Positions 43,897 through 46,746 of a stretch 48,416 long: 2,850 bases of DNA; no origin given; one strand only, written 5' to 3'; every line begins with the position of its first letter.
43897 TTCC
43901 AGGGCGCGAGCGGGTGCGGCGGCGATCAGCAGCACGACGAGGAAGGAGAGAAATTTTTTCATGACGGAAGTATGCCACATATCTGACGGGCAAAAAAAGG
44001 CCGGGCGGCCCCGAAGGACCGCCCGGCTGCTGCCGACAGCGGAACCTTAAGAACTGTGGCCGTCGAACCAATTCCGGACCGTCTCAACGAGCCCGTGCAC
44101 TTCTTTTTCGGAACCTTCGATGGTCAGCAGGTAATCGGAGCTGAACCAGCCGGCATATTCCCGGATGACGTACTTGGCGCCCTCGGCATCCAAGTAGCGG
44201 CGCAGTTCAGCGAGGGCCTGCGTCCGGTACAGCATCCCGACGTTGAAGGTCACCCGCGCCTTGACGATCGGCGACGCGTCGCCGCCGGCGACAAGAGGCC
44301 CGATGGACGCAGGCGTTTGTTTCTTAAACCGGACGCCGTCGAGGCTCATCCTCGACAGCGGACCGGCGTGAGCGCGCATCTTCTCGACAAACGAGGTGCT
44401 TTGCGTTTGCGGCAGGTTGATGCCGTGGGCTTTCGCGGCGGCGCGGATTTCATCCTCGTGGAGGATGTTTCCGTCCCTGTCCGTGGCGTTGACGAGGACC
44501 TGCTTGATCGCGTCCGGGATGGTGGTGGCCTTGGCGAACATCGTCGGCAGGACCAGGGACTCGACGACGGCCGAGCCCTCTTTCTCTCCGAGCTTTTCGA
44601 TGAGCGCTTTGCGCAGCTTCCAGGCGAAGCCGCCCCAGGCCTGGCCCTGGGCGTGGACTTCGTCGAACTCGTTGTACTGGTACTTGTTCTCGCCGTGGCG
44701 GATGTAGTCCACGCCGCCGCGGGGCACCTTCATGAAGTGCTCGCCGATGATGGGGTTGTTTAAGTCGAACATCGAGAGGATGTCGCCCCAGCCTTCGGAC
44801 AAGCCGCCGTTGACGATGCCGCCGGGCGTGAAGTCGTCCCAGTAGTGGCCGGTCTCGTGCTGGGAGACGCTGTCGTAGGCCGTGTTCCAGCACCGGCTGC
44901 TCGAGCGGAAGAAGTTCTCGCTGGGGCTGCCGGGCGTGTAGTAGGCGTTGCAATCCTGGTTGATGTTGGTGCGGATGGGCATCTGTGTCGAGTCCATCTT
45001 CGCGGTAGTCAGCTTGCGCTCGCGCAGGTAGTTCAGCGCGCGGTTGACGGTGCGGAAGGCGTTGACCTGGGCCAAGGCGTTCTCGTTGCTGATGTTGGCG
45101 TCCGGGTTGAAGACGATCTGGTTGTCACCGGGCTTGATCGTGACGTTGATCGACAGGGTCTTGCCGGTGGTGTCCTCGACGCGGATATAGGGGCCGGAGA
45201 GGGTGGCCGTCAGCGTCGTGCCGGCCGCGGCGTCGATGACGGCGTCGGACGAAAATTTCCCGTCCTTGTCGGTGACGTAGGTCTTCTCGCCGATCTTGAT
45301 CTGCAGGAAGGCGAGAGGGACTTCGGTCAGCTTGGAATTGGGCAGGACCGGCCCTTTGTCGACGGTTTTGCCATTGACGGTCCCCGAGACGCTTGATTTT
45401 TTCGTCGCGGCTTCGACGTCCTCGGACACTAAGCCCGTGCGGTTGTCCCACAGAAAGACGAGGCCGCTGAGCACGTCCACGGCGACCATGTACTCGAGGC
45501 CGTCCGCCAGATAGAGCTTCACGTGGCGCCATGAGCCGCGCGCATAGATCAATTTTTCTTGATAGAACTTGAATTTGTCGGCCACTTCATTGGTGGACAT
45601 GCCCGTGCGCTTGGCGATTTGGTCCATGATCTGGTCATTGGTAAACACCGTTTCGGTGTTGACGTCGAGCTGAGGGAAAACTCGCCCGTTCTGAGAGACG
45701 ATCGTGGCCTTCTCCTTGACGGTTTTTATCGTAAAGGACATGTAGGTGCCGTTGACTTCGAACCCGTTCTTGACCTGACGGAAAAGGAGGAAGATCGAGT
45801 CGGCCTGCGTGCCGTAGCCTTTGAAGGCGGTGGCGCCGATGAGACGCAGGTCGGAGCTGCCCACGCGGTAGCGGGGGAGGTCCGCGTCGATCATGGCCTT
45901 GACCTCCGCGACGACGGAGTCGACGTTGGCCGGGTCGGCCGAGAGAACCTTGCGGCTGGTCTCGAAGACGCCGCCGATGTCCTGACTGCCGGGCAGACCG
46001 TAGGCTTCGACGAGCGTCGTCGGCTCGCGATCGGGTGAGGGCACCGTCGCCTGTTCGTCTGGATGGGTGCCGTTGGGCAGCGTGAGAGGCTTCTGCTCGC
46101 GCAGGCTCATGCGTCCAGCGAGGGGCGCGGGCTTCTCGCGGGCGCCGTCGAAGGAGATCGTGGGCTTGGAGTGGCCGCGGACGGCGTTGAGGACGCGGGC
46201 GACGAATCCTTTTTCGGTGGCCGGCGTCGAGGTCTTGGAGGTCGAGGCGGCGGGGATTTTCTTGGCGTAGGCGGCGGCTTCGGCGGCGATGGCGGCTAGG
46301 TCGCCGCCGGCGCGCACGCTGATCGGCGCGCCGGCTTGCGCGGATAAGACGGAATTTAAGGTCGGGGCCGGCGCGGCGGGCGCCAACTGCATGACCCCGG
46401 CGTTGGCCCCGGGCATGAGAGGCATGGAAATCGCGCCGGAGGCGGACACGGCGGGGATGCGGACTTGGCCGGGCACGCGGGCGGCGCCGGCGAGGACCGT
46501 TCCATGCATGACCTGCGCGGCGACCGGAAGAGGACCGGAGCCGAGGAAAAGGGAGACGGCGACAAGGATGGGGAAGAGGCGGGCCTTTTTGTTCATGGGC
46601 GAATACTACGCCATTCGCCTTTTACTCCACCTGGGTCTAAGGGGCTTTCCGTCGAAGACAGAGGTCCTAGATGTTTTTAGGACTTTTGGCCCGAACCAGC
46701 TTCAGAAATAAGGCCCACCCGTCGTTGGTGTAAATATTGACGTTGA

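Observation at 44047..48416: Operon combining an active M4/M36-like protease, a pseudoprotease paralog and a shared uncharacterised domain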

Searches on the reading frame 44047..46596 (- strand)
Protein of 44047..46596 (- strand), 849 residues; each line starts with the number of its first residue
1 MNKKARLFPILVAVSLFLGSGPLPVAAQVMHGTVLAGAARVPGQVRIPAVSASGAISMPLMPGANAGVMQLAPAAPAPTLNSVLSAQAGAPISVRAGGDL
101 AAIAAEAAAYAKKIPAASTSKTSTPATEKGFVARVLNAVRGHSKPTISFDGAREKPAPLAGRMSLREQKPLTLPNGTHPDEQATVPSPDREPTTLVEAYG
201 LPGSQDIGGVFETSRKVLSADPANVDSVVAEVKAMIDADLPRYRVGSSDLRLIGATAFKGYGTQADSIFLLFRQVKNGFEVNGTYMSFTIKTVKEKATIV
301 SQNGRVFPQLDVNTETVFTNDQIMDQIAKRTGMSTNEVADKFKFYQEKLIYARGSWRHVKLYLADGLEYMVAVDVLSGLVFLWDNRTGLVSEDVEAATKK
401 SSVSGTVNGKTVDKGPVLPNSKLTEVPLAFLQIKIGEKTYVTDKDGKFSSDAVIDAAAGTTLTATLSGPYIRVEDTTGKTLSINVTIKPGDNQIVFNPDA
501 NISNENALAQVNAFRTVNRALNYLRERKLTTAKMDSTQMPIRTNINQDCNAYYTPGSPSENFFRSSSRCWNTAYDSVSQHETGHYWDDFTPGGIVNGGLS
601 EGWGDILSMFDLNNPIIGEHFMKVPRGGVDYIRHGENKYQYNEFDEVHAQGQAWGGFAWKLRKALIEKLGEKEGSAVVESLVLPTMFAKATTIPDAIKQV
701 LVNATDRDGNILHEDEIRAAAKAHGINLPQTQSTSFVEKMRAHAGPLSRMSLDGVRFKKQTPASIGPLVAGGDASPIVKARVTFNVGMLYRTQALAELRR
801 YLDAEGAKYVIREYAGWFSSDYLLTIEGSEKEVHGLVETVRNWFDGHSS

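Call 6: search_protein_families(library=pfam, proteins=[window:44047-46596:-], max_evalue=1)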
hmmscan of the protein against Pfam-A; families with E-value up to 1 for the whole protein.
window:44047-46596:- (849 aa): 1 family
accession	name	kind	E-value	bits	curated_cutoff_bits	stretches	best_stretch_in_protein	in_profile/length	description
PF02128.21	Peptidase_M36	-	0.0027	17.4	23.3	1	597-673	211-301/368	Fungalysin metallopeptidase (M36)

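Call 7: search_protein_families(library=ncbifam, proteins=[window:44047-46596:-], max_evalue=1)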
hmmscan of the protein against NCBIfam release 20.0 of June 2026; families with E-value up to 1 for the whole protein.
window:44047-46596:- (849 aa): 0 families

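Call 13: find_homologous_proteins(query=window:44047-46596:-)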
Query window:44047-46596:- (849 aa): 72 proteins with E <= 0.001 among 8000 candidates.
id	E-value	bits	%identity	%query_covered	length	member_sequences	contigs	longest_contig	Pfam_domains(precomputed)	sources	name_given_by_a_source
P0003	0.0e+0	1911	100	100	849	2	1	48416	-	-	-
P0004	0.0e+0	1316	70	100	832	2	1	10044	-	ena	-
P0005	0.0e+0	1084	58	100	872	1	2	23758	-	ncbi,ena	-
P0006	0.0e+0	1057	58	99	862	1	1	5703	-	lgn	-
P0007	0.0e+0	1051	57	99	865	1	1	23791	-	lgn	-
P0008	0.0e+0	1051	57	99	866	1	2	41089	-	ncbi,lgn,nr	ncbi:MAG: hypothetical protein HYV14_18345 [Elusimicrobia bacterium]|nr:hypothetical protein [Elusim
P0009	0.0e+0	1051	57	99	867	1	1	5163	-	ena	-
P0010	0.0e+0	1047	58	99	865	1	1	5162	-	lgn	-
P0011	0.0e+0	1046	57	99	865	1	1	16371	-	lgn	-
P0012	0.0e+0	1045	57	99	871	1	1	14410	-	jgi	jgi:hypothetical protein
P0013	0.0e+0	1043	57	100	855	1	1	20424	PF02128.22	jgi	-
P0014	0.0e+0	1039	56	100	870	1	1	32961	-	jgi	jgi:hypothetical protein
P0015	0.0e+0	1038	59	100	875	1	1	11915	-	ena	-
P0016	0.0e+0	1037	57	99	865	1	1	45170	-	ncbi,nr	ncbi:MAG: hypothetical protein HYX59_05440 [Elusimicrobia bacterium]|nr:hypothetical protein [Elusim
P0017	0.0e+0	1033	57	100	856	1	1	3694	-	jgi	-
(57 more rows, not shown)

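Call 20: find_encoding_contigs(protein=P0004, flank=10000, max_places=3)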
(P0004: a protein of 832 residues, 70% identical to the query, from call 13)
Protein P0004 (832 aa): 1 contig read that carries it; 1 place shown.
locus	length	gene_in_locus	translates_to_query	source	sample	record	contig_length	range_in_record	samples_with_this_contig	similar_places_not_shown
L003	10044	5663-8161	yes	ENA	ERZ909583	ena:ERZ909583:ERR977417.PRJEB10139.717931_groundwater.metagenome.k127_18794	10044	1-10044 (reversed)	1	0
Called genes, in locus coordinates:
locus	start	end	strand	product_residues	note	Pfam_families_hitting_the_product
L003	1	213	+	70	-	?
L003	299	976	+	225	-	PF01980:TrmO_N, PF18389:TrmO_C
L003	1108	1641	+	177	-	-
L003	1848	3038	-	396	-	PF05958:tRNA_U5-meth_tr, PF08241:Methyltransf_11 (faint), PF03602:Cons_hypoth95 (weak), PF05175:MTS, PF09445:Methyltransf_15 (weak), PF13649:Methyltransf_25, PF13847:Methyltransf_31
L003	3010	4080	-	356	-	PF01926:MMR_HSR1, PF02421:FeoB_N, PF06071:YchF-GTPase_C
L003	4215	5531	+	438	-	-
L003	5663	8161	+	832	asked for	-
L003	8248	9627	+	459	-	PF13729:TraF_2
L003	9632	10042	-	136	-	?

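Call 23: find_encoding_contigs(protein=P0005, flank=8000, max_places=2)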
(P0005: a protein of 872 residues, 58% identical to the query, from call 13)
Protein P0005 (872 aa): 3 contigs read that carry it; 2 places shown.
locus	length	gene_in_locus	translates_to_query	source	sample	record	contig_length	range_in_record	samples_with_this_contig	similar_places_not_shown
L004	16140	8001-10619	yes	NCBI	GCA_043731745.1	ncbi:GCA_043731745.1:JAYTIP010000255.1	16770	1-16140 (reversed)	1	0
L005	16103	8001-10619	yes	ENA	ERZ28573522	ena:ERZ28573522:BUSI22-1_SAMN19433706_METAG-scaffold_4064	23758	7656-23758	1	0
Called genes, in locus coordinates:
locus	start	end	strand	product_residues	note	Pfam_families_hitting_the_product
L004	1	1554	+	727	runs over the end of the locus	?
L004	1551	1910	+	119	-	-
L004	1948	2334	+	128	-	PF12796:Ank_2, PF13857:Ank_5 (weak), PF00023:Ank (weak), PF13606:Ank_3 (faint), PF12796:Ank_2, PF13637:Ank_4, PF13857:Ank_5 (weak)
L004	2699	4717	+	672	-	-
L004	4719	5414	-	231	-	PF01569:PAP2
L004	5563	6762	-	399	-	PF08241:Methyltransf_11 (faint), PF05958:tRNA_U5-meth_tr, PF05175:MTS (weak), PF09445:Methyltransf_15 (weak), PF13847:Methyltransf_31, PF13649:Methyltransf_25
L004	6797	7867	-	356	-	PF01926:MMR_HSR1, PF02421:FeoB_N, PF06071:YchF-GTPase_C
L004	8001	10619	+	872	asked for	-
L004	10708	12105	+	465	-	PF13729:TraF_2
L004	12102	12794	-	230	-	PF01797:Y1_Tnp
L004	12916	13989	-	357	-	PF03739:LptF_LptG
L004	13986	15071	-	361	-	PF03739:LptF_LptG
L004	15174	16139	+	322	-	?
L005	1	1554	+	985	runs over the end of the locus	PF13365:Trypsin_2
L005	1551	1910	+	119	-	-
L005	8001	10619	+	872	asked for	-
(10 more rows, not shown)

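Call 26: search_protein_families(library=pfam, proteins=[L003:4215-5531:+], max_evalue=10)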
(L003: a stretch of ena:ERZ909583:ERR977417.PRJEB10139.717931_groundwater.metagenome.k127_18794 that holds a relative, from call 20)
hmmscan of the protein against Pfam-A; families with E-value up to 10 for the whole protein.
L003:4215-5531:+ (438 aa): 1 family
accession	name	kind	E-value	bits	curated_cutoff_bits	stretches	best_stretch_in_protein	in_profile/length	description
PF23130.1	IcmW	-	0.26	11.9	27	1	372-413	95-136/144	IcmW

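Call 50: find_related_loci(query=A4, collection=genome_contigs, flank=10000)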
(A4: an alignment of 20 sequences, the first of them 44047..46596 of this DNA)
Query A4 (849 aa) in genome_contigs; peptide patterns used: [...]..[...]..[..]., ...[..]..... (x = any residue, [..] = any of these).
106 stretches matched a pattern; 64 encode a relative of the query (tblastn E <= 1e-3); 64 distinct loci.
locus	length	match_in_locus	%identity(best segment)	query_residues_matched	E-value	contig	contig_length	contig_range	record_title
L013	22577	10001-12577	57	1-844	0e+0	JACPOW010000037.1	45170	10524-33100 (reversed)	MAG: Elusimicrobia bacterium isolate NC_groundwater_611_Pr5_B-0.1um_68_12 alan_book_18_scaffold_235687, whole genome sho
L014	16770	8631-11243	58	1-849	0e+0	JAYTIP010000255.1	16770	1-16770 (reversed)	MAG: Elusimicrobiota bacterium isolate GFS_2774 GFS_2774_254, whole genome shotgun sequence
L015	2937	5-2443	59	56-842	0e+0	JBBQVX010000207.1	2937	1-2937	MAG: Elusimicrobiota bacterium isolate Co_metawrap_2019 Cmw_2019_k141_2834012_length_2937_cov_7.0000, whole genome shotg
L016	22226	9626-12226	54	1-844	0e+0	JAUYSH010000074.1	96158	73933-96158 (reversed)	MAG: Elusimicrobiota bacterium isolate C5_metabat.bin.68 C5_k141_259121, whole genome shotgun sequence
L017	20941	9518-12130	54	1-842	0e+0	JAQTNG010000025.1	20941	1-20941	MAG: Elusimicrobia bacterium isolate STA_59 NODE_4783_length_20941_cov_3.370135_Sandtown_A, whole genome shotgun sequenc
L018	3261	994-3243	58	1-730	0e+0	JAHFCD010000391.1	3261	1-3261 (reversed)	MAG: Elusimicrobia bacterium isolate nzgw213 NODE_50344_length_3262_cov_2.372174, whole genome shotgun sequence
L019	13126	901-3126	57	98-844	0e+0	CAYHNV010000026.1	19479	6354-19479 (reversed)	MAG TPA_asm: uncultured Elusimicrobia bacterium isolate ERP119705_co13_643 genome assembly, contig: NODE_3496_length_194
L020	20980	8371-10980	51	1-842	0e+0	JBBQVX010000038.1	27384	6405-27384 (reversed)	MAG: Elusimicrobiota bacterium isolate Co_metawrap_2019 Cmw_2019_k141_24368275_length_27384_cov_10.0000, whole genome sh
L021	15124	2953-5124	60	1-728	0e+0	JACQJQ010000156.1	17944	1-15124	MAG: Elusimicrobia bacterium isolate NC_groundwater_1155_Ag_S-0.1um_67_28 S_p1_S3_coassembly_k141_1524722, whole genome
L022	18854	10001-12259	56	97-844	0e+0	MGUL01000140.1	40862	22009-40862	MAG: Elusimicrobia bacterium RBG_16_66_12 RBG_16_scaffold_4428, whole genome shotgun sequence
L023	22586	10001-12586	52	1-841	0e+0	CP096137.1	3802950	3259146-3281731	MAG: Elusimicrobiota bacterium isolate JAD_PAG50586_1 chromosome, complete genome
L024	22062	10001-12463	52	1-842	0e+0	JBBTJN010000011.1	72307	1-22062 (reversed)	MAG: Elusimicrobiota bacterium isolate H52-bin097_1 H52_bin097_1_000000000011, whole genome shotgun sequence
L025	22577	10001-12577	50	1-844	0e+0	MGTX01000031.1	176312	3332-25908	MAG: Elusimicrobia bacterium GWA2_66_18 gwa2_scaffold_82, whole genome shotgun sequence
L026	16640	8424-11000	51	1-841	0e+0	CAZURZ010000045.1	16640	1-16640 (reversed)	MAG TPA_asm: uncultured Elusimicrobia sp. isolate SRP287453_co1_212 genome assembly, contig: NODE_6250_length_16640_cov_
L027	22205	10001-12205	55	127-844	0e+0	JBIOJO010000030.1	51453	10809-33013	MAG: Elusimicrobiota bacterium isolate GcC5-9 k141_1360975_length_51453_cov_49.8194, whole genome shotgun sequence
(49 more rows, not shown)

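Call 67: search_solved_structures(query=A4, max_evalue=1, show_alignments=1)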
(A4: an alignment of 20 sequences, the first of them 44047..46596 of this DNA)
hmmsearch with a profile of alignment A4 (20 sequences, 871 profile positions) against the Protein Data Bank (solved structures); distinct sequences matched with E-value up to 1: 0.

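Call 68: search_protein_families(library=pfam, alignment_id=A4, max_evalue=0.01)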
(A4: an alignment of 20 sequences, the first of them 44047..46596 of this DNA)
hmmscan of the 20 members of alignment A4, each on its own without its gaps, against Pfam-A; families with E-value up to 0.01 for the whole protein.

A. member 1, window:44047-46596:- (849 aa): 1 family
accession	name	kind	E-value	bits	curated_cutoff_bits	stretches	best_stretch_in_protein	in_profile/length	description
PF02128.21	Peptidase_M36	-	0.0027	17.4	23.3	1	597-673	211-301/368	Fungalysin metallopeptidase (M36)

B. families by the number of members that match (of 20 scanned): 6 families
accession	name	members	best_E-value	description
PF02128.21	Peptidase_M36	13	7.9e-06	Fungalysin metallopeptidase (M36)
PF13646.12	HEAT_2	1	1.3e-06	HEAT repeats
PF13715.12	CarbopepD_reg_2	1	0.00064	CarboxypepD_reg-like domain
PF13620.12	CarboxypepD_reg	1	0.0018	Carboxypeptidase regulatory-like domain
PF02985.28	HEAT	1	0.003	HEAT repeat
PF04115.18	Ureidogly_lyase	1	0.0073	Ureidoglycolate lyase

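Call 90: predict_structure(alignment_id=A4)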
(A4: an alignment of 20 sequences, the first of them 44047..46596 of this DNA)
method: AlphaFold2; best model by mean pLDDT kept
length: 849 residues; sequences in the alignment: 20
mean_pLDDT: 63.7   pTM: 0.58
mean pLDDT of the five models: 63.7, 61.4, 59.7, 59.6, 57.1
residues with pLDDT >= 90: 119; 70-90: 349; 50-70: 90; < 50: 291
segments of 3 or more residues with pLDDT < 50: 1-200, 366-368, 384-423, 500-503, 628-633, 732-748, 761-774, 815-818
pLDDT, mean of each block of 10 residues (from residue 1): 31 39 29 23 28 26 26 28 24 26 31 27 27 39 26 25 23 28 26 29 69 78 96 94 90 93 95 90 87 94 85 84 87 82 81 79 61 83 41 29 25 38 63 81 79 64 81 80 74 64 62 81 88 84 69 57 73 73 82 78 84 65 57 63 77 88 93 92 90 90 93 94 85 33 44 72 36 59 77 81 83 62 84 84 71
secondary structure, 60 per line:
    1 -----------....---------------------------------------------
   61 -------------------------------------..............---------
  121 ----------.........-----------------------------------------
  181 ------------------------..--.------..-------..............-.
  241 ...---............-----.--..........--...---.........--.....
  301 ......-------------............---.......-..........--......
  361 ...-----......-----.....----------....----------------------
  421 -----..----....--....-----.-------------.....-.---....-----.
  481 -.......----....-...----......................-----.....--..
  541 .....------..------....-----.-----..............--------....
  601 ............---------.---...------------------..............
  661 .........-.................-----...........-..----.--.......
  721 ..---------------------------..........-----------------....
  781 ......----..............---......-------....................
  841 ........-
elements in order (helices of 4 or more, strands of 3 or more residues): H12-15 H98-111 H131-139 H225-238 H240-243 E250-258 E267-276 E279-281 E285-293 E296-306 H320-331 H335-341 E343-352 E355-363 E369-374 E380-384 H395-398 E432-435 E438-441 E461-465 E471-474 E482-488 E493-496 H505-526 H532-536 E539-545 E560-563 H575-588 H597-612 H647-669 H671-687 H693-703 H714-722 E750-759 E777-786 H791-804 E808-813 E821-829 H830-848

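Call 92: fold_search(model_id=the predicted structure, library=pdb)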
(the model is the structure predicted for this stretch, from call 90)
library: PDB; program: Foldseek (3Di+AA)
matches with E <= 10: 966; with E <= 0.001: 18
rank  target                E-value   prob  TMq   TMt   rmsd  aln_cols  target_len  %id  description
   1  3nqz_B                8.9e-09  1.00  0.24  0.59   8.7       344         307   16  Crystal structure of the autoprocessed Vibriolysin MCP-02 with E369A mutation (released 2010-10-06)
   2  3nqx                  1.7e-08  1.00  0.25  0.62   8.7       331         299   16  Crystal structure of vibriolysin MCP-02 mature enzyme, a zinc metalloprotease from M4 family (released 2010-10-06)
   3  9h0y                  4.9e-07  1.00  0.24  0.55   9.5       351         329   14  ProA in complex with inhibitor 7 (released 2025-06-18)
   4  3nqy_B                5.2e-07  1.00  0.25  0.60   8.7       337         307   15  Crystal structure of the autoprocessed complex of Vibriolysin MCP-02 with a single point mutation E346A (released 2010-10-06)
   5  8cr4                  9.9e-07  1.00  0.24  0.62   8.6       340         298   12  Crystal structure of recombinant LasBArtif from Pseudomonas aeruginosa AZPAE14816 (released 2023-07-05)
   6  9h0x                  4.5e-06  1.00  0.24  0.55   9.4       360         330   15  ProA in complex with inhibitor 6 (released 2025-06-18)
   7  6yze                  4.7e-06  1.00  0.24  0.57   6.8       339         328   14  Zinc metalloprotease ProA from native source (released 2021-02-03)
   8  8cr7_A                5.0e-06  1.00  0.25  0.63   8.6       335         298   11  Crystal structure of recombinant LasB from Pseudomonas aeruginosa PA7 (released 2023-07-05)
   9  7oc7                  5.0e-06  1.00  0.23  0.59   8.9       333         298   12  LasB, alpha-alkyl-N-aryl mercaptoacetamide (released 2022-01-19)
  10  4k89                  5.3e-06  1.00  0.24  0.61   8.5       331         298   13  Crystal structure of Pseudomonas aeruginosa strain K solvent tolerant elastase (released 2014-05-21)
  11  6ya1                  1.3e-05  1.00  0.24  0.54   9.2       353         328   15  Zinc metalloprotease ProA (released 2021-02-03)
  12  1ezm                  1.6e-05  1.00  0.24  0.61   8.5       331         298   12  THREE-DIMENSIONAL STRUCTURE OF THE ELASTASE OF PSEUDOMONAS AERUGINOSA AT 1.5 ANGSTROMS RESOLUTION (released 1993-10-31)
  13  7ecc                  2.2e-05  1.00  0.23  0.58   9.5       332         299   14  M4 family peptidase PlM4P-mature form (released 2021-04-28)
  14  9fqd                  3.3e-05  1.00  0.25  0.64   8.6       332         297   12  Pseudomonas aeruginosa Elastase in complex with a phosphonate based inhibitor (R-configured) (released 2025-06-25)
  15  1npc                  6.7e-05  1.00  0.23  0.53   9.1       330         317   15  THE STRUCTURE OF NEUTRAL PROTEASE FROM BACILLUS CEREUS AT 0.2-NM RESOLUTION (released 1993-10-31)
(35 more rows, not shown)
